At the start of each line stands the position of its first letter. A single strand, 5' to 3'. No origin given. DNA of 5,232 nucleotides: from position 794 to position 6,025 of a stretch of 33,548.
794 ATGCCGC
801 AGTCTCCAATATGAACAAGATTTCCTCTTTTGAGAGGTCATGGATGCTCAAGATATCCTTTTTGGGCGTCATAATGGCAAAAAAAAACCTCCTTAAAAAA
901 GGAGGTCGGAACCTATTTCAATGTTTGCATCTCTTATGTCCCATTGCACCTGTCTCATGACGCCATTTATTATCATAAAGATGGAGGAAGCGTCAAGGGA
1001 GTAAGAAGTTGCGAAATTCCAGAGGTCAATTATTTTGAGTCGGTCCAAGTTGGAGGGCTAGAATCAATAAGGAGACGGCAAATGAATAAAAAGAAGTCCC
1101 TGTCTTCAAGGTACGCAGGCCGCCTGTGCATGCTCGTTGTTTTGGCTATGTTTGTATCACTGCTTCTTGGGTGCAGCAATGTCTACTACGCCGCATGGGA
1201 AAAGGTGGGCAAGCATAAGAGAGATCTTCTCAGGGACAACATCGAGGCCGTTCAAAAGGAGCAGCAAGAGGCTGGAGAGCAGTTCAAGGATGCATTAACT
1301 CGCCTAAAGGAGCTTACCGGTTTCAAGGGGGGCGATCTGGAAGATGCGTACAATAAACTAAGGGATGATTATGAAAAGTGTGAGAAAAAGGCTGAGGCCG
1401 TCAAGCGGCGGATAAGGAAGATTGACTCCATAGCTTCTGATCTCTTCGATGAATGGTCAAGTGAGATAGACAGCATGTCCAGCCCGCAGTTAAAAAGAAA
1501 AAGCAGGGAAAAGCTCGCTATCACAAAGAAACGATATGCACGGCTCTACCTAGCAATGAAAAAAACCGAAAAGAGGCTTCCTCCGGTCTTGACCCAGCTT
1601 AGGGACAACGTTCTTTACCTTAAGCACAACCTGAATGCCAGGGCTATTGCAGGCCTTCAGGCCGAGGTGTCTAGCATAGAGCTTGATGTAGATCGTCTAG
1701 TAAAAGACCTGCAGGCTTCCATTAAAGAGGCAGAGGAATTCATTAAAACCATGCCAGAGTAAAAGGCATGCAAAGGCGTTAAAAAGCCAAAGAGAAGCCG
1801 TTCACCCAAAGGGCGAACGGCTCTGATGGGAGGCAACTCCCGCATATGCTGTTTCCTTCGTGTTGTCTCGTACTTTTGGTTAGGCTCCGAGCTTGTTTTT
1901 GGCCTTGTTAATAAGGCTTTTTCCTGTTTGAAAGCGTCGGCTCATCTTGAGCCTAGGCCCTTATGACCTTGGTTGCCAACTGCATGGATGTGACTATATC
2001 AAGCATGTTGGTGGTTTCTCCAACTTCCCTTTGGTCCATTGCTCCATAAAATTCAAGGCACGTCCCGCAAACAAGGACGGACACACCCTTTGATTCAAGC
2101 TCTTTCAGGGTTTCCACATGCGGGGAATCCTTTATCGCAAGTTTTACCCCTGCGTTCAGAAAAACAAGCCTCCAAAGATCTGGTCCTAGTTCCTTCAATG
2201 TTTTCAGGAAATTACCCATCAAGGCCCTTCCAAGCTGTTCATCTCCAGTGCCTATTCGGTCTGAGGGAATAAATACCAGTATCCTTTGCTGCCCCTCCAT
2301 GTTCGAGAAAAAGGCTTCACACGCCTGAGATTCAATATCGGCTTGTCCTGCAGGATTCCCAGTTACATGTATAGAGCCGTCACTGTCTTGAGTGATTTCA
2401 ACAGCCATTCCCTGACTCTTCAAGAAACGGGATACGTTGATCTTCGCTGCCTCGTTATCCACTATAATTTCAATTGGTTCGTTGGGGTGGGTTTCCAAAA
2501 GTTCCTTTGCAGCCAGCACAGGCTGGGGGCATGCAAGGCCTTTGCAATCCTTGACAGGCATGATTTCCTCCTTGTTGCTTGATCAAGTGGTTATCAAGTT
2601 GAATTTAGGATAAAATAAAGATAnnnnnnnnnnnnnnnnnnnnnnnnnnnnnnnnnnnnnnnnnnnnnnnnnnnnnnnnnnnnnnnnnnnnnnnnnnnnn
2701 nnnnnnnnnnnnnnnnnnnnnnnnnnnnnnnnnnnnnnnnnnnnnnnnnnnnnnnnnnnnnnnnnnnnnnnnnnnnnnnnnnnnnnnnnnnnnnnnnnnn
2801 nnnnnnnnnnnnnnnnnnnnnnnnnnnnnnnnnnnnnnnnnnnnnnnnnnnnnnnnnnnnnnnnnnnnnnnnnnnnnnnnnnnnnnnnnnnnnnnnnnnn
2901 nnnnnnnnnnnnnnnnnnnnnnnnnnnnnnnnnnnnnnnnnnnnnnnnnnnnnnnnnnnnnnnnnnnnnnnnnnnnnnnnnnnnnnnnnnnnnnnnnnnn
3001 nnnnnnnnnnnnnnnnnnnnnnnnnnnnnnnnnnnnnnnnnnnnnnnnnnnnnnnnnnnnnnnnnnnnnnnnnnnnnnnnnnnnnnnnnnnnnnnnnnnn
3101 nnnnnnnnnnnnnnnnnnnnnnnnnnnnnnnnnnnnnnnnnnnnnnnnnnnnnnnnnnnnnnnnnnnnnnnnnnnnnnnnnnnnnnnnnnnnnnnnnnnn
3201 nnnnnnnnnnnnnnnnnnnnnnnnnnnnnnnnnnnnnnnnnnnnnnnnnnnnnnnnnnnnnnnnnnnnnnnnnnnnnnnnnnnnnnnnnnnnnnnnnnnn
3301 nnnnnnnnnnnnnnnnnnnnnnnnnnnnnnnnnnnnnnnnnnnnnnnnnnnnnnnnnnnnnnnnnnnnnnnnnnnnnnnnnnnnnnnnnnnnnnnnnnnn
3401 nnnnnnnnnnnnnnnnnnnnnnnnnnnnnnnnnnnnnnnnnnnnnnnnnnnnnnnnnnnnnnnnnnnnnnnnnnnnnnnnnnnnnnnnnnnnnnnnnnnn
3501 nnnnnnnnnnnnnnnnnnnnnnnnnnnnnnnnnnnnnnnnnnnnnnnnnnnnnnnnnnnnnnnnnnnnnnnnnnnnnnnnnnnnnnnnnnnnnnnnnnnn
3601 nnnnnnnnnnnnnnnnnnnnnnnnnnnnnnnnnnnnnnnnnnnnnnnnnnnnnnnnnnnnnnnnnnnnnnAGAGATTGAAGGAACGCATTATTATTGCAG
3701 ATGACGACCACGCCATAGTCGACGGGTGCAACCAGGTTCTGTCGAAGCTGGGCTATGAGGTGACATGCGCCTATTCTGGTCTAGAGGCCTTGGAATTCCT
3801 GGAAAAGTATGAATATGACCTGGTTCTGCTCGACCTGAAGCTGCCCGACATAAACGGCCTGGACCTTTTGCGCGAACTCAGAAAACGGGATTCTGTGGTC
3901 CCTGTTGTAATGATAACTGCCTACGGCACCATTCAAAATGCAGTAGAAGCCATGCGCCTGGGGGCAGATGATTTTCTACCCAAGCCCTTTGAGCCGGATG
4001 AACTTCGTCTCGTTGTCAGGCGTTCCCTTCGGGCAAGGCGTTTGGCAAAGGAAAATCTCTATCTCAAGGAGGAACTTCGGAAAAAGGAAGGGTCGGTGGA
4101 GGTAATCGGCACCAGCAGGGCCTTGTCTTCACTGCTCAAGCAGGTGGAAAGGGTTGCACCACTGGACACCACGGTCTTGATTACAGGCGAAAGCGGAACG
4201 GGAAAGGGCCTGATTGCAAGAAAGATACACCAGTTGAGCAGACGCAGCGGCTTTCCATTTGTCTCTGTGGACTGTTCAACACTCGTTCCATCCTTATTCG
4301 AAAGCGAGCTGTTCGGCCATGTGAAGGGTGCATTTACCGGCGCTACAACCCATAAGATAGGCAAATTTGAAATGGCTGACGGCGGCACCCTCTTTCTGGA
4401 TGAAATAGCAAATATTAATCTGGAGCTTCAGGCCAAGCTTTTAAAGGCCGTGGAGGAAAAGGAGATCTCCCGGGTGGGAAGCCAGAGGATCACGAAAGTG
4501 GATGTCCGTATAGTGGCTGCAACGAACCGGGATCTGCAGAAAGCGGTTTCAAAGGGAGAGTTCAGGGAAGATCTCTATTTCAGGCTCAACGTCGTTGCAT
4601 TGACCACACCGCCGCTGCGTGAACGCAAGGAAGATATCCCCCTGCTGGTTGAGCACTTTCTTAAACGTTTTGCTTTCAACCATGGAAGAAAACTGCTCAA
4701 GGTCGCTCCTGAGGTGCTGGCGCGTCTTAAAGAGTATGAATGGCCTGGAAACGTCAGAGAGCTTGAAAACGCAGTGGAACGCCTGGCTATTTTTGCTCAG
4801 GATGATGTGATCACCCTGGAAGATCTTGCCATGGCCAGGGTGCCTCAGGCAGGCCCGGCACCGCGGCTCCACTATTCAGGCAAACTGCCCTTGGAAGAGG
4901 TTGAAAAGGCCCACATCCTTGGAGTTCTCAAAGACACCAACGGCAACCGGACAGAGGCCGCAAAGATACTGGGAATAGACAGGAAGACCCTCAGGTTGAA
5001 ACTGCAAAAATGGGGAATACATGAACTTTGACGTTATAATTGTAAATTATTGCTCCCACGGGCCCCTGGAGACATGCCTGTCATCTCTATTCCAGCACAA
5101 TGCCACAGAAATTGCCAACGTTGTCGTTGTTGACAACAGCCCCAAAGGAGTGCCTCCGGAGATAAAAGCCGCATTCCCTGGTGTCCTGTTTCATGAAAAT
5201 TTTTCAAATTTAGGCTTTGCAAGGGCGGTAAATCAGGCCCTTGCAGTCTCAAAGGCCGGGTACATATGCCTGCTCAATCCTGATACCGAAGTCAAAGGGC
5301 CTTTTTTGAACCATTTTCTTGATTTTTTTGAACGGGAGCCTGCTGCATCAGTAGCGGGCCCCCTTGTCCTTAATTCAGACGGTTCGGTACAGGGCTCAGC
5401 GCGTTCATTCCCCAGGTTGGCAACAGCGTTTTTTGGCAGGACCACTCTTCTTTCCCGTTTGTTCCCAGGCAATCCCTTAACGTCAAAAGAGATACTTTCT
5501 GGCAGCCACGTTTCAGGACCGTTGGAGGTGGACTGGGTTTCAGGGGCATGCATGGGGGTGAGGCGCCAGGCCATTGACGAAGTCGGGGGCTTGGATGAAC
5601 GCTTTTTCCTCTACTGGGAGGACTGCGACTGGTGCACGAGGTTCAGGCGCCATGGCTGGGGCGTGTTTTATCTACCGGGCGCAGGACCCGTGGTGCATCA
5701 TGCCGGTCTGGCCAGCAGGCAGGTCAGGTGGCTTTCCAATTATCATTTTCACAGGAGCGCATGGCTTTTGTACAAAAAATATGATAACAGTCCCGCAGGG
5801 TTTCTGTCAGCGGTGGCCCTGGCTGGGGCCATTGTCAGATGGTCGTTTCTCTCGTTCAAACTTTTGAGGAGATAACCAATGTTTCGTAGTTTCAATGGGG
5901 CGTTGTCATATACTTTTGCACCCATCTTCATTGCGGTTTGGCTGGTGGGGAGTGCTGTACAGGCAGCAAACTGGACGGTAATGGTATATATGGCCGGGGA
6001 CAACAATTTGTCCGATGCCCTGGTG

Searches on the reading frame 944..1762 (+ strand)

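Call 96: search_protein_families(library=pfam, proteins=[window:944-1762:+])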
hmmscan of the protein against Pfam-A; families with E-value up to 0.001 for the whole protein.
window:944-1762:+ (272 aa): 1 family
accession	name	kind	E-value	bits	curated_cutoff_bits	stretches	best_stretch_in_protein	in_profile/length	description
PF11172.13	DUF2959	-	9.4e-74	248.2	26.8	1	81-270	1-190/190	Protein of unknown function (DUF2959)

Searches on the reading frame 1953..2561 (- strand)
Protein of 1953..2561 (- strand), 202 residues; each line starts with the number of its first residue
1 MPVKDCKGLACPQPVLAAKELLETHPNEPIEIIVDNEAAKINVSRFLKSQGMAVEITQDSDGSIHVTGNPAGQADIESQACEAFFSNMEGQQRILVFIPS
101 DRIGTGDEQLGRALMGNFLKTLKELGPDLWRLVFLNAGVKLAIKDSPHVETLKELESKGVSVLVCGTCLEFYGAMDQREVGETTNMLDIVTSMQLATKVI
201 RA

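Call 96: search_protein_families(library=pfam, proteins=[window:1953-2561:-])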
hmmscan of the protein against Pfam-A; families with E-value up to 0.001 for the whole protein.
window:1953-2561:- (202 aa): 2 families
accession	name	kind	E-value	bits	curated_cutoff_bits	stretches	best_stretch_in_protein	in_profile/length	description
PF01206.22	TusA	-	1.3e-16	60.6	28.6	1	5-66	4-66/70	Sulfurtransferase TusA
PF02635.20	DsrE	-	2.1e-07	31.6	22.7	1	118-184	23-98/116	DsrE/DsrF-like family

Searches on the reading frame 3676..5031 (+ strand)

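Call 10: search_protein_families(library=pfam, proteins=[window:3676-5031:+])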
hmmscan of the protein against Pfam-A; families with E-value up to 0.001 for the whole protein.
window:3676-5031:+ (451 aa): 12 families
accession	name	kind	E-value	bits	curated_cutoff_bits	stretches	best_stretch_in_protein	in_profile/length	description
PF00158.32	Sigma54_activat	-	2.8e-68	229.3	20.2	1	143-309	1-167/168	Sigma-54 interaction domain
PF00072.30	Response_reg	-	1e-33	116.2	30.2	1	5-114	1-110/111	Response regulator receiver domain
PF25601.1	AAA_lid_14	-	3.7e-27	94.4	27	1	315-386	1-72/87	AAA+ ATPase lid domain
PF14532.12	Sigma54_activ_2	-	3.4e-20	73.1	25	1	144-314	1-138/138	Sigma-54 interaction domain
PF02954.25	HTH_8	-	1.5e-14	53.8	22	1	406-446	2-42/42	Bacterial regulatory protein, Fis family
PF00004.35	AAA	-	3e-09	37.8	21.2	1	167-301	1-128/131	ATPase family associated with various cellular activities (AAA)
PF07728.20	AAA_5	-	2.4e-08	34.5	22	1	167-286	2-124/139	AAA domain (dynein-related subfamily)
PF13191.12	AAA_16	-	1.1e-05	26.4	32.6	1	148-217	10-83/167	AAA ATPase domain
PF01078.27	Mg_chelatase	-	1.3e-05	25.1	20.3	0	222-284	93-157/207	Magnesium chelatase, subunit ChlI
PF00493.29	MCM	-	1.7e-05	24.5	23.3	1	164-287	57-175/224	MCM P-loop domain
PF07724.20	AAA_2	-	6.5e-05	23.5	27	1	166-295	5-135/166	AAA domain (Cdc48 subfamily)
PF13245.12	AAA_19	-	0.00057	20.5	25.1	0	234-268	89-124/134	AAA domain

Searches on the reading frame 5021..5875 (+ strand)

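Call 96: search_protein_families(library=pfam, proteins=[window:5021-5875:+])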
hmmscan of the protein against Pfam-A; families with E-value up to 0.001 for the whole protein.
window:5021-5875:+ (284 aa): 3 families
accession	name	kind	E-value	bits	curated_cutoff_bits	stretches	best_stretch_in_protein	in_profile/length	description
PF00535.33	Glycos_transf_2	-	2.3e-13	50.8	23.3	1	5-135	2-132/168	Glycosyl transferase family 2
PF13641.12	Glyco_tranf_2_3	-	1.1e-09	39.1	27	1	3-221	3-207/230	Glycosyltransferase like family 2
PF13632.12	Glyco_trans_2_3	-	6.1e-09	36.4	27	1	81-241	1-143/198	Glycosyl transferase family group 2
